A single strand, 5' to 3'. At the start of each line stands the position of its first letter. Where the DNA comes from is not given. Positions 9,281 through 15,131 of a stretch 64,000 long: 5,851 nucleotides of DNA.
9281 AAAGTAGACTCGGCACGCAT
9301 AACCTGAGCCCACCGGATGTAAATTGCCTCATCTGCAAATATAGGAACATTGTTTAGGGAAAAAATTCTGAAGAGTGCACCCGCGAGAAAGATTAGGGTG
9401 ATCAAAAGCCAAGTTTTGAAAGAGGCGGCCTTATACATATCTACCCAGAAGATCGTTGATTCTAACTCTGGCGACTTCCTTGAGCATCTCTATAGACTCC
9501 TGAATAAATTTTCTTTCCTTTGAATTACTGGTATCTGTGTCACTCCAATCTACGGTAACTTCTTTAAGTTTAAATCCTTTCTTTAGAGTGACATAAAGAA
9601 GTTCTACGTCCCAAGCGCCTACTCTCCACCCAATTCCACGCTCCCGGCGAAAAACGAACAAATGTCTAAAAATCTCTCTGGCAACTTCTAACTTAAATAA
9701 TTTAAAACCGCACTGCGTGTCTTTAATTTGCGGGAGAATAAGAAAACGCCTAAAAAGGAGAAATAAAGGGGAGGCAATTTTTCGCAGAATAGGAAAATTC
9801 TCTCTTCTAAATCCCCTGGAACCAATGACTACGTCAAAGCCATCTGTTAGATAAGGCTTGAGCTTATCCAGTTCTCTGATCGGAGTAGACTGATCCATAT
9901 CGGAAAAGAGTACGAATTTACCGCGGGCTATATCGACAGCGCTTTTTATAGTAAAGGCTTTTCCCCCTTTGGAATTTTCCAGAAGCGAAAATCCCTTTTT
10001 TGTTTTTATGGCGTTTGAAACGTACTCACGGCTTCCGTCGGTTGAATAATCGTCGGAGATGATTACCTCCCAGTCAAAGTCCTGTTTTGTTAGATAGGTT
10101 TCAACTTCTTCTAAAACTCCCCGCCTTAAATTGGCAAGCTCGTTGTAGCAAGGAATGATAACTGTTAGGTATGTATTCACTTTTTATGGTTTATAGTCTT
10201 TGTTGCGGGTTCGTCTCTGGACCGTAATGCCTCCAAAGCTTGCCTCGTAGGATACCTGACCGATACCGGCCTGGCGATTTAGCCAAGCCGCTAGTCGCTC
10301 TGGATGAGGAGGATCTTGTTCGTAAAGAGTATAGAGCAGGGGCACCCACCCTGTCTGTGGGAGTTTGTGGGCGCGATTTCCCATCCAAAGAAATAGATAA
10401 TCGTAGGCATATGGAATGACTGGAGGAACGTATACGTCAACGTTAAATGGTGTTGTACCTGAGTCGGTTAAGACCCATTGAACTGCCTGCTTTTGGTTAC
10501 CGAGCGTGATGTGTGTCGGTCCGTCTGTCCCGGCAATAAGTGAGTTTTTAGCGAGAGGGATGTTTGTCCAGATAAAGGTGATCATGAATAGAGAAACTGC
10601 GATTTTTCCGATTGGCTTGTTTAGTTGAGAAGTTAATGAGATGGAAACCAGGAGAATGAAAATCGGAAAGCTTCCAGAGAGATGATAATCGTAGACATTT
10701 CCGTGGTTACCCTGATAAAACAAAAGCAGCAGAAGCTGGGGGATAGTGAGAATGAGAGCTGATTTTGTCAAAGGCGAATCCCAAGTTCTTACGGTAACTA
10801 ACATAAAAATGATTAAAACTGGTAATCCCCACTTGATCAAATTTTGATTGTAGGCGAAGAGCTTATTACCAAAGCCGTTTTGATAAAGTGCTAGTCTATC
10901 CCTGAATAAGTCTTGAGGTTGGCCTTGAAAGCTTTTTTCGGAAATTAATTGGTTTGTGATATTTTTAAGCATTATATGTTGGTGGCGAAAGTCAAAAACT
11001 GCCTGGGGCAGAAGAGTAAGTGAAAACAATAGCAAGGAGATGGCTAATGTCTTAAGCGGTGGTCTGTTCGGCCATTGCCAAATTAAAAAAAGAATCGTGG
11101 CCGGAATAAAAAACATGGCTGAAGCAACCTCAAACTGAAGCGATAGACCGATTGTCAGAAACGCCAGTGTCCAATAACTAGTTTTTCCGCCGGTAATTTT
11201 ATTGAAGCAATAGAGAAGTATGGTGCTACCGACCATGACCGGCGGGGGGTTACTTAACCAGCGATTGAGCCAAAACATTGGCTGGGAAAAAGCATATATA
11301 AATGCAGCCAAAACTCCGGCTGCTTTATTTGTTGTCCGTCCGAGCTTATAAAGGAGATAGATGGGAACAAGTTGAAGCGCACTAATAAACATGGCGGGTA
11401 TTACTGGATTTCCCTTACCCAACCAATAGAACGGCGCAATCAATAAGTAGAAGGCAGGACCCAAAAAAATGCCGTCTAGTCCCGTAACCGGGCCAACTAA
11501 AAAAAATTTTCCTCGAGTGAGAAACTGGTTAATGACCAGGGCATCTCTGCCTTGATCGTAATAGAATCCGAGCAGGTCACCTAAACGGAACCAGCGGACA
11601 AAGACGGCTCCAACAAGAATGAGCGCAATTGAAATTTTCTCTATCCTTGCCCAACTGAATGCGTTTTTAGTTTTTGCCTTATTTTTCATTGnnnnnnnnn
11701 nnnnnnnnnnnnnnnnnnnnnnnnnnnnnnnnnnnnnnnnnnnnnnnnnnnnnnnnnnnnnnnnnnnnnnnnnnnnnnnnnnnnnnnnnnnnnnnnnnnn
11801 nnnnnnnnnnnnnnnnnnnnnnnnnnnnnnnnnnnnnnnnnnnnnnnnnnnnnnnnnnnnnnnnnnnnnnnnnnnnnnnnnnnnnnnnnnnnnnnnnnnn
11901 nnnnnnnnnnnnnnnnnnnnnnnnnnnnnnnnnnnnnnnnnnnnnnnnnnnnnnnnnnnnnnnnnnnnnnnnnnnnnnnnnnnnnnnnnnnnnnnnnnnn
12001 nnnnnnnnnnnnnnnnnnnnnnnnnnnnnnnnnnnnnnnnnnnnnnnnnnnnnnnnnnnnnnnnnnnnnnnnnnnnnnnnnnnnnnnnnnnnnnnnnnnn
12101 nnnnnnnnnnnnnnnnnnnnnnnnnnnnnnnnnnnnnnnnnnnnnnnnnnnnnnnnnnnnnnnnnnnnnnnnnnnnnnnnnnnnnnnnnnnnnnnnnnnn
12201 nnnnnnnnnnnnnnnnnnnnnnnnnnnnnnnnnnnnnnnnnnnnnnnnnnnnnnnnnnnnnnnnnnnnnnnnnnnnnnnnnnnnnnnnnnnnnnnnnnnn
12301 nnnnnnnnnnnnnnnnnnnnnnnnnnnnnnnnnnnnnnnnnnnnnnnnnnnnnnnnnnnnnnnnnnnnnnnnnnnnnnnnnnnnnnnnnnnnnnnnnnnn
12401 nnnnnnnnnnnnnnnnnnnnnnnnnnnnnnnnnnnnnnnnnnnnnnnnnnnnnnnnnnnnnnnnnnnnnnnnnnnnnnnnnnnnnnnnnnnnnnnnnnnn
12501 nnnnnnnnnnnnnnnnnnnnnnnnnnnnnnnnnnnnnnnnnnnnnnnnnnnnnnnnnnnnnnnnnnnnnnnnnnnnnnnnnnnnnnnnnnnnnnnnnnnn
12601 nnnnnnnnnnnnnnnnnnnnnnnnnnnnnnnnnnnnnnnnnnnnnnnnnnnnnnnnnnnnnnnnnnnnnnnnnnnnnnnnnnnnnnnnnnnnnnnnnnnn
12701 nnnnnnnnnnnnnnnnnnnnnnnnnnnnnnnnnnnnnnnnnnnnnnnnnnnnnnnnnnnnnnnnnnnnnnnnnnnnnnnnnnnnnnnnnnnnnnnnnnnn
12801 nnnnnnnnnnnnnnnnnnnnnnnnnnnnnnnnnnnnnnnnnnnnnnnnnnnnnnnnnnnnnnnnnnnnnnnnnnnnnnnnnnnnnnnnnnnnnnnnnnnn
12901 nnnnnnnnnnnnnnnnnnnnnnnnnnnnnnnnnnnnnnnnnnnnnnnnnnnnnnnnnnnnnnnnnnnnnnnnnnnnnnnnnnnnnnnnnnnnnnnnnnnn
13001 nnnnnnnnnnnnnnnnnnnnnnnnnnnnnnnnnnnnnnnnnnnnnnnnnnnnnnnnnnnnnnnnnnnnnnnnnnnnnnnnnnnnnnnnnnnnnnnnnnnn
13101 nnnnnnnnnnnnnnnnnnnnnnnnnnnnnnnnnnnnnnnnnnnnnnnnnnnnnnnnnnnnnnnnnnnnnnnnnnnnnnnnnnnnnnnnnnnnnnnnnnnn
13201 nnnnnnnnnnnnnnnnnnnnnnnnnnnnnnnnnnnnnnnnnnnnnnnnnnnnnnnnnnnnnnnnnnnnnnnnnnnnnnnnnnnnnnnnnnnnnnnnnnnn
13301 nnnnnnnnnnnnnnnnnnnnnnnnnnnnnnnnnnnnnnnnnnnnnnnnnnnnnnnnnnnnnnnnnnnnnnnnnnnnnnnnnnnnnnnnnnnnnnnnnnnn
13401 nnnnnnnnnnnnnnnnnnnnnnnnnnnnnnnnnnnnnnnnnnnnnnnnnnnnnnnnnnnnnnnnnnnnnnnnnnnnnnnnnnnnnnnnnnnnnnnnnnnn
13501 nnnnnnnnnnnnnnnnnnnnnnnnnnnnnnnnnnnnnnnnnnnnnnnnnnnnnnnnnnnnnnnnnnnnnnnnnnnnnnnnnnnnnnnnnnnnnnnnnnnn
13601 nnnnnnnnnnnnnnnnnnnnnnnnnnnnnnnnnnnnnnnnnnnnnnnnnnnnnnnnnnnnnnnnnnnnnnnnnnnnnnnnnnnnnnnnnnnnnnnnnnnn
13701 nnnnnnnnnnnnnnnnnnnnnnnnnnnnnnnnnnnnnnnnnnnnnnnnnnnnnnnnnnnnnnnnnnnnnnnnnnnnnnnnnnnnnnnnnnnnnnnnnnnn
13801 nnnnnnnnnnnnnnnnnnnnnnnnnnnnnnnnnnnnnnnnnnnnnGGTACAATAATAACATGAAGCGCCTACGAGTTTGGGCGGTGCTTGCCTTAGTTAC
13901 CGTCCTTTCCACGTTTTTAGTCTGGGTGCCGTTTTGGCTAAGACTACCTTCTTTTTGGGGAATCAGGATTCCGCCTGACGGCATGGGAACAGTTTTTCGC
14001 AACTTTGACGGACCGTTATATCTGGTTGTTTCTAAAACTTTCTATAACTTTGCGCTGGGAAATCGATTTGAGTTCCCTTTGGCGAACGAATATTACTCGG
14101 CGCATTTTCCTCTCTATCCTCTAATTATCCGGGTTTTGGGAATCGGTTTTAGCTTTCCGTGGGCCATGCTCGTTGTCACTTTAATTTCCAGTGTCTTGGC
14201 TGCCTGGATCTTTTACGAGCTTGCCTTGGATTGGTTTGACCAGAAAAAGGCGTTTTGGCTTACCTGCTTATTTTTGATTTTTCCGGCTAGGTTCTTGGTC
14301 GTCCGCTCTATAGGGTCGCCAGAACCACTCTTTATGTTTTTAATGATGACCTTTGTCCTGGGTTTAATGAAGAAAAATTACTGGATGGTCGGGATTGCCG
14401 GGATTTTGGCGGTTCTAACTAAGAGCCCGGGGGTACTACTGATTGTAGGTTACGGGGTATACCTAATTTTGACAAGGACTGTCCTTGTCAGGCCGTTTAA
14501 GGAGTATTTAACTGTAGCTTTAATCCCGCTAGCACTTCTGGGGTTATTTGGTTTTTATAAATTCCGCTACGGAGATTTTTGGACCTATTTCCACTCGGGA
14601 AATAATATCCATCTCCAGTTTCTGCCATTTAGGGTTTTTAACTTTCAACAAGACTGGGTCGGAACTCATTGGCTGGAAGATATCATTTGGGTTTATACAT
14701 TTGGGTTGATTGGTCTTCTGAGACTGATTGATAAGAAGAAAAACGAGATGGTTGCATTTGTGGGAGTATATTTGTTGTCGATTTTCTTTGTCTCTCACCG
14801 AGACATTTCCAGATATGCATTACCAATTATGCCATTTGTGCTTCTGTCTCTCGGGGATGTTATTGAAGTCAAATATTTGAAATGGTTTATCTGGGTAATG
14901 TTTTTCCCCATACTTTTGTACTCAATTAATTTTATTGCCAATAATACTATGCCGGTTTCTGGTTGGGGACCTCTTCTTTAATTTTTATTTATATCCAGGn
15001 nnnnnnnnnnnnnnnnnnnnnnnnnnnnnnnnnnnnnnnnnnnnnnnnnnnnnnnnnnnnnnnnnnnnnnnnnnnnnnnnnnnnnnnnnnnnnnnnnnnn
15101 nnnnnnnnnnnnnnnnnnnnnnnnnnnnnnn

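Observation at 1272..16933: About 16-kb polyprenyl-phosphate-sugar glycosylation supercluster: five Dpm1-like GT2 synthases, six or seven GT-C membrane transferases and a Wzx flippase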

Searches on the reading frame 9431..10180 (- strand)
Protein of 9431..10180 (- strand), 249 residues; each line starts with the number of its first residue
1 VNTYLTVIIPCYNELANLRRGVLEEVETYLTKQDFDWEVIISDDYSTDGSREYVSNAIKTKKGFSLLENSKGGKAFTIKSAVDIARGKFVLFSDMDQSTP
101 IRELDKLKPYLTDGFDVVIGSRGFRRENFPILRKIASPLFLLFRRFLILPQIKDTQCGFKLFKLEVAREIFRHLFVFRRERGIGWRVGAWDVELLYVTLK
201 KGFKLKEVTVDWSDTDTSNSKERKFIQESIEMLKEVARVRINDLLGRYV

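Call 3: search_protein_families(library=pfam, proteins=[window:9431-10180:-], max_evalue=0.01)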
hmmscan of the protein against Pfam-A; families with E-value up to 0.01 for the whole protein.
window:9431-10180:- (249 aa): 2 families
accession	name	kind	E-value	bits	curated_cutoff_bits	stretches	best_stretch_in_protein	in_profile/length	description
PF00535.33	Glycos_transf_2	-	1e-21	78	23.3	1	6-171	1-168/168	Glycosyl transferase family 2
PF10111.15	Glyco_tranf_2_2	-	0.0016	18.4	27.3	1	6-100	1-95/276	Glycosyltransferase like family 2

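Call 10: search_protein_families(library=ncbifam, proteins=[window:9431-10180:-], max_evalue=0.01)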
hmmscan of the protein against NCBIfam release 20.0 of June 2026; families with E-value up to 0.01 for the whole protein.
window:9431-10180:- (249 aa): 15 families
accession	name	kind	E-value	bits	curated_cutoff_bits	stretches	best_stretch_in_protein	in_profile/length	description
NF038302.1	EPS_HpsE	equivalog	2.2e-11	43.3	300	1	5-97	3-97/307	hormogonium polysaccharide biosynthesis glycosyltransferase HpsE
NF041875.1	EPS_EpsD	equivalog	3.8e-11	43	370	1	5-100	1-93/325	exopolysaccharide biosynthesis glycosyltransferase EpsD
NF050050.1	ProtGlycPglI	equivalog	7.2e-11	42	500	1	4-122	3-119/306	GalNAc(5)-diNAcBac-PP-undecaprenol beta-1,3-glucosyltransferase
NF007986.1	PRK10714.1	equivalog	2.3e-10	40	529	1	5-139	8-141/316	undecaprenyl-phosphate 4-deoxy-4-formamido-L-arabinose transferase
NF041391.1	DPhHxTase_Halo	equivalog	3.7e-10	39.2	375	1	11-214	3-185/213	dolichyl-phosphate hexose transferase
NF047683.1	TeichurnBiosyTuaG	equivalog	1.6e-09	37.8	400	1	4-106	7-106/252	teichuronic acid biosynthesis protein TuaG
NF007482.0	PRK10073.1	equivalog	2.6e-09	36.5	423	1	3-98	6-97/334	glycosyltransferase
TIGR03937.1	PgaC_IcaA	equivalog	3.3e-09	36.2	422.3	1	5-96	47-135/407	poly-beta-1,6-N-acetyl-D-glucosamine synthase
TIGR04283.1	glyco_like_mftF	equivalog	4e-08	33.1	182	1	5-111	1-97/221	TIGR04283 family arsenosugar biosynthesis glycosyltransferase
NF047588.1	GlcsyltransPgfSStrep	equivalog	6.6e-08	32.1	500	1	5-170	3-167/308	glycosyltransferase PgfS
TIGR04182.1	glyco_TIGR04182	equivalog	1.7e-07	31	325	1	6-172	3-161/293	S-layer glycoprotein N-glycosyltransferase AglJ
NF053739.1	GlytfEpsEBac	equivalog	2e-06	27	450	1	17-111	11-107/265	glycosyltransferase EpsE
NF058614.1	PPMAGASynPpgS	equivalog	0.00014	21.4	370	1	7-221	4-205/226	polyprenyl-phospho-N-acetylgalactosaminyl synthase PpgS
TIGR03111.1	glyc2_xrt_Gpos1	hypoth_equivalog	0.00033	19.6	363.95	1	4-96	50-141/439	TIGR03111 family XrtG-associated glycosyltransferase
TIGR03965.1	mycofact_glyco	equivalog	0.0031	16.5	280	1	5-114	76-182/467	mycofactocin biosynthesis glycosyltransferase MftF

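Call 13: search_solved_structures(query=window:9431-10180:-, max_evalue=0.01)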
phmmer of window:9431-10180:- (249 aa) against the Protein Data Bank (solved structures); distinct sequences matched with E-value up to 0.01: 17.
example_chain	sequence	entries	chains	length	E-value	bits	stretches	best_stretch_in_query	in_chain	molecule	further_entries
5mlz_A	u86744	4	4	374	5.4e-10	42.2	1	5-168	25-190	Dolichol monophosphate mannose synthase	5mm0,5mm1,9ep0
9bhc_C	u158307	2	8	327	1.5e-08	37.5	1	5-146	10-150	Undecaprenyl-phosphate 4-deoxy-4-formamido-L-arabinose transferase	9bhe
8vxh_A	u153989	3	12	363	1.9e-08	37.2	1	5-146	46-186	Undecaprenyl-phosphate 4-deoxy-4-formamido-L-arabinose transferase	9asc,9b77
5ekp_C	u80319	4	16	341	3.2e-07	33.1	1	5-145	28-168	Uncharacterized glycosyltransferase sll0501 | Glycosyltransferase sll0501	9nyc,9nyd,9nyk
5eke_A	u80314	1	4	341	3.2e-07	33.1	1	5-145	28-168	Uncharacterized glycosyltransferase sll0501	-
9nye_A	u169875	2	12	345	3.3e-07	33.1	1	5-145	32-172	Glycosyltransferase sll0501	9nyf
9hwj_A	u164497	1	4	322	2e-06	30.5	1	5-140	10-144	Undecaprenyl-phosphate 4-deoxy-4-formamido-L-arabinose transferase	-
6h1j_A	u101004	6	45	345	3.6e-06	29.7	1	5-127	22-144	Probable ss-1,3-N-acetylglucosaminyltransferase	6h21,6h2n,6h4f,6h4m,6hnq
5tz8_A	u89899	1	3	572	3.1e-05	26.6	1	6-106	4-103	Glycosyl transferase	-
5tze_C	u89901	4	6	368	3.4e-05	26.5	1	6-110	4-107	Glycosyl transferase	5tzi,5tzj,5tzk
6yv7_B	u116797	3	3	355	5.3e-05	25.9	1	5-103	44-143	Glycosyl transferase, family 2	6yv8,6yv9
6yv7_A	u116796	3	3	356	5.3e-05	25.9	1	5-103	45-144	Glycosyl transferase, family 2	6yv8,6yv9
5hea_A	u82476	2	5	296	0.00036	23.1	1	5-126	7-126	Putative glycosyltransferase (GalT1)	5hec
9jma_A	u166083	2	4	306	0.0038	19.8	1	5-120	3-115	GalNAc(5)-diNAcBac-PP-undecaprenol beta-1,3-glucosyltransferase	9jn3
3bcv_A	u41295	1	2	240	0.0074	18.8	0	5-97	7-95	Putative glycosyltransferase protein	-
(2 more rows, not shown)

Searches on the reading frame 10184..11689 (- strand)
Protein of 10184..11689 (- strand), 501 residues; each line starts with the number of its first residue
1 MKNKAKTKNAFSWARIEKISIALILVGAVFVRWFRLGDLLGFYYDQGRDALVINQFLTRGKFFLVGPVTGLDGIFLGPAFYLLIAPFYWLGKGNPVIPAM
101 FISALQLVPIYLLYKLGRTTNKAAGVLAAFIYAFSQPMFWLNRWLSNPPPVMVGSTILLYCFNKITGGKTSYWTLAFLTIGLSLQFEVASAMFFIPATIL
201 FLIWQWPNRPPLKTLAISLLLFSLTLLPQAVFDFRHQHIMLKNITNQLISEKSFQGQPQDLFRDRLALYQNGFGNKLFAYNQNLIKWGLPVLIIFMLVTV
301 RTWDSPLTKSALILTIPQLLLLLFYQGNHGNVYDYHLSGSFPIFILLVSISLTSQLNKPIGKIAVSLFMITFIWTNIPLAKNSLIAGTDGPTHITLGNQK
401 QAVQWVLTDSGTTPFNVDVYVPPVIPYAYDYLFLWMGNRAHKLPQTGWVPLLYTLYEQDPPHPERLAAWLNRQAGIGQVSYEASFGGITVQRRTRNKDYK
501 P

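Call 3: search_protein_families(library=pfam, proteins=[window:10184-11689:-], max_evalue=0.01)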
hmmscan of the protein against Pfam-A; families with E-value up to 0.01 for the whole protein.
window:10184-11689:- (501 aa): 1 family
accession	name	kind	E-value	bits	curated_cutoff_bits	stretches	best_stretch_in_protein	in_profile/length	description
PF13231.12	PMT_2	-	4.4e-07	30.7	26.1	1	83-223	9-155/160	Dolichyl-phosphate-mannose-protein mannosyltransferase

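Call 10: search_protein_families(library=ncbifam, proteins=[window:10184-11689:-], max_evalue=0.01)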
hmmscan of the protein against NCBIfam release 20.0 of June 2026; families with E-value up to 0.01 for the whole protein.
window:10184-11689:- (501 aa): 0 families

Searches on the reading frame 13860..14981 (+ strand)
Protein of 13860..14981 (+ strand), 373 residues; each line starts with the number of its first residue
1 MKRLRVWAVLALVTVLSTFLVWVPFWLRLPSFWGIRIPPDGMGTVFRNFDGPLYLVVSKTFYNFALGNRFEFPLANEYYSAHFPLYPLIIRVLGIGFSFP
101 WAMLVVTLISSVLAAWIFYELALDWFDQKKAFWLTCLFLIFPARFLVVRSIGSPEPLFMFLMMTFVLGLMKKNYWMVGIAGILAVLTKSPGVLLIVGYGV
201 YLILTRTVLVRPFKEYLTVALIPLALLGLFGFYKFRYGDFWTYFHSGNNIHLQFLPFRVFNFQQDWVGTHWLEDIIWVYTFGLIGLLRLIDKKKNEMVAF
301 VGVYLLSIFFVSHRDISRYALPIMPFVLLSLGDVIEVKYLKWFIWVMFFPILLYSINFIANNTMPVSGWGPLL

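Call 3: search_protein_families(library=pfam, proteins=[window:13860-14981:+], max_evalue=0.01)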
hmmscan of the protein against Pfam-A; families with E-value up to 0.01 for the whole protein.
window:13860-14981:+ (373 aa): 2 families
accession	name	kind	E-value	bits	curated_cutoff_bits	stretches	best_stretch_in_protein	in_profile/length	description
PF13231.12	PMT_2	-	3.8e-06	27.6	26.1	1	100-226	21-153/160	Dolichyl-phosphate-mannose-protein mannosyltransferase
PF09852.15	DUF2079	-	0.0016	18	28.2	0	77-335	35-306/459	Predicted membrane protein (DUF2079)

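Call 10: search_protein_families(library=ncbifam, proteins=[window:13860-14981:+], max_evalue=0.01)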
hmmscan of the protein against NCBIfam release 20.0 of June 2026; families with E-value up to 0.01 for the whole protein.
window:13860-14981:+ (373 aa): 1 family
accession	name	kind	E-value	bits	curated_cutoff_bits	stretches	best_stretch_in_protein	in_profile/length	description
NF046093.1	AZOBR_p60025_fam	subfamily_domain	6.5e-10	38.6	150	1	8-224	10-231/232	AZOBR_p60025 family cell surface glycopolymer formation protein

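Call 55: search_solved_structures(query=window:13860-14981:+, max_evalue=1)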
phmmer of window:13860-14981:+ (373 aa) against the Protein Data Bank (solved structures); distinct sequences matched with E-value up to 1: 0.
